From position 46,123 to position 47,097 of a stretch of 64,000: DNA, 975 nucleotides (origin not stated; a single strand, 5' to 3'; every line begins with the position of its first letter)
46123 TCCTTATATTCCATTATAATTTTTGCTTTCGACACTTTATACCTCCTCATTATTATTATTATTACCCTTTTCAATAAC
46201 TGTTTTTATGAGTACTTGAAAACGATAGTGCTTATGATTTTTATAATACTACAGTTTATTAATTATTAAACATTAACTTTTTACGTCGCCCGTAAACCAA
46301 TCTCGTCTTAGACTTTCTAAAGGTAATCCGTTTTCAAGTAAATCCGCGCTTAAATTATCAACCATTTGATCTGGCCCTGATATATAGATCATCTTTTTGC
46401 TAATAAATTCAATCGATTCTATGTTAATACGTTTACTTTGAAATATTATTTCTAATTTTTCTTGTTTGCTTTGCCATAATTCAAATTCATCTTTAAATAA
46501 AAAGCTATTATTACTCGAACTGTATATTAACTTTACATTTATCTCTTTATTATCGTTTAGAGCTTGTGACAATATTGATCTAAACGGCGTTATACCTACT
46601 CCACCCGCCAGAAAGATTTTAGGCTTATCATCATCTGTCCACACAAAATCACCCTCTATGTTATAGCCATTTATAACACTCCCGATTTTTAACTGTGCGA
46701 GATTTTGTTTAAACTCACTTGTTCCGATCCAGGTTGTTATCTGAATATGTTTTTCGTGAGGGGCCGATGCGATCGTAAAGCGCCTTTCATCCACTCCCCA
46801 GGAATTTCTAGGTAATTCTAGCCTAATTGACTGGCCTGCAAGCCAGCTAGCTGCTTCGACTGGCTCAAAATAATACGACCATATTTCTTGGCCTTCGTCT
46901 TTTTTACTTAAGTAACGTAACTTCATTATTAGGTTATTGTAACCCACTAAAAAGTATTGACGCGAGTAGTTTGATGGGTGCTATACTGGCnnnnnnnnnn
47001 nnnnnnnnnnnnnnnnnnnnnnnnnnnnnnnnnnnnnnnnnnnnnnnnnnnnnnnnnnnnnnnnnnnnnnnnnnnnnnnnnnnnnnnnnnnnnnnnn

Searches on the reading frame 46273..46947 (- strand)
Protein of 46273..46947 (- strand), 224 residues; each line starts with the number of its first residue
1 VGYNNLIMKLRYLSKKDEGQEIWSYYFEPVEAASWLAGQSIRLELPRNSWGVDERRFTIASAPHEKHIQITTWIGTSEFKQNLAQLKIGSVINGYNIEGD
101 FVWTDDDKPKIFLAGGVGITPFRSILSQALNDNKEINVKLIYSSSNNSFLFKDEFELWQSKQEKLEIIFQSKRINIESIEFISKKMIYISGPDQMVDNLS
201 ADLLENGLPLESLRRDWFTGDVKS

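Call 19: search_protein_families(library=ncbifam, proteins=[window:46273-46947:-], max_evalue=0.01)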
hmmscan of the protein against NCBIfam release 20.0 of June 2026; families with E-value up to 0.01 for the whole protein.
window:46273-46947:- (224 aa): 16 families
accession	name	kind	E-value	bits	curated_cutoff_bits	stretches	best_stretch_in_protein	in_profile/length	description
NF009805.0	PRK13289.1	equivalog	2.6e-16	59.6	432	1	13-168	160-323/399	NO-inducible flavohemoprotein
NF005963.0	PRK08051.1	equivalog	4.1e-13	49.2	230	1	20-168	16-165/233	NAD(P)H-flavin reductase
NF040810.1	BenC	equivalog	1.5e-12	47.4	430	1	30-213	129-325/333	benzoate 1,2-dioxygenase electron transfer component BenC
TIGR02160.1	PA_CoA_Oxy5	hypoth_equivalog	2.6e-11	43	420.8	1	35-157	33-160/352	1,2-phenylacetyl-CoA epoxidase subunit PaaE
NF052252.1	flav_redu_LuxG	exception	2.4e-09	36.7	340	1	20-185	13-178/232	flavin mononucleotide reductase LuxG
NF004317.0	PRK05713.1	equivalog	8.1e-08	31.9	338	1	54-219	134-309/312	iron-sulfur-binding ferredoxin reductase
NF007964.0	PRK10684.1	equivalog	1.6e-07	30.6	383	1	9-174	11-179/333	NADH oxidoreductase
NF058606.1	GlBtMonoRdsGbcB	equivalog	3.1e-07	29.6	500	1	37-176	45-188/362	glycine betaine monooxygenase reductase subunit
NF006220.0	PRK08345.1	subfamily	2.3e-06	27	395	1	81-184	85-193/294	cytochrome-c3 hydrogenase subunit gamma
NF045803.1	MethMoxFADbindMmoC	equivalog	2.6e-06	26.4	500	1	33-167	138-274/343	aromatic/alkene monooxygenase hydroxylase FAD-binding subunit MmoC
NF040830.1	sulfhyd_ShyC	equivalog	3.3e-06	26.5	600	1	51-167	51-169/288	NAD(P)-dependent hydrogenase/sulfhydrogenase 2 subunit gamma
TIGR02911.1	sulfite_red_B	equivalog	5.8e-06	25.6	288.6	1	89-163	86-157/261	anaerobic sulfite reductase subunit AsrB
TIGR01941.1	nqrF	equivalog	6.3e-06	25.4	295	1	81-163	244-328/405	NADH:ubiquinone reductase (Na(+)-transporting) subunit F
NF008822.0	PRK11872.1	equivalog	3.5e-05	23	402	1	34-151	136-253/341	anthranilate 1,2-dioxygenase electron transfer component AntC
NF000796.0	PRK00054.1-1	equivalog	4e-05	23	224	1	51-198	41-184/254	dihydroorotate dehydrogenase electron transfer subunit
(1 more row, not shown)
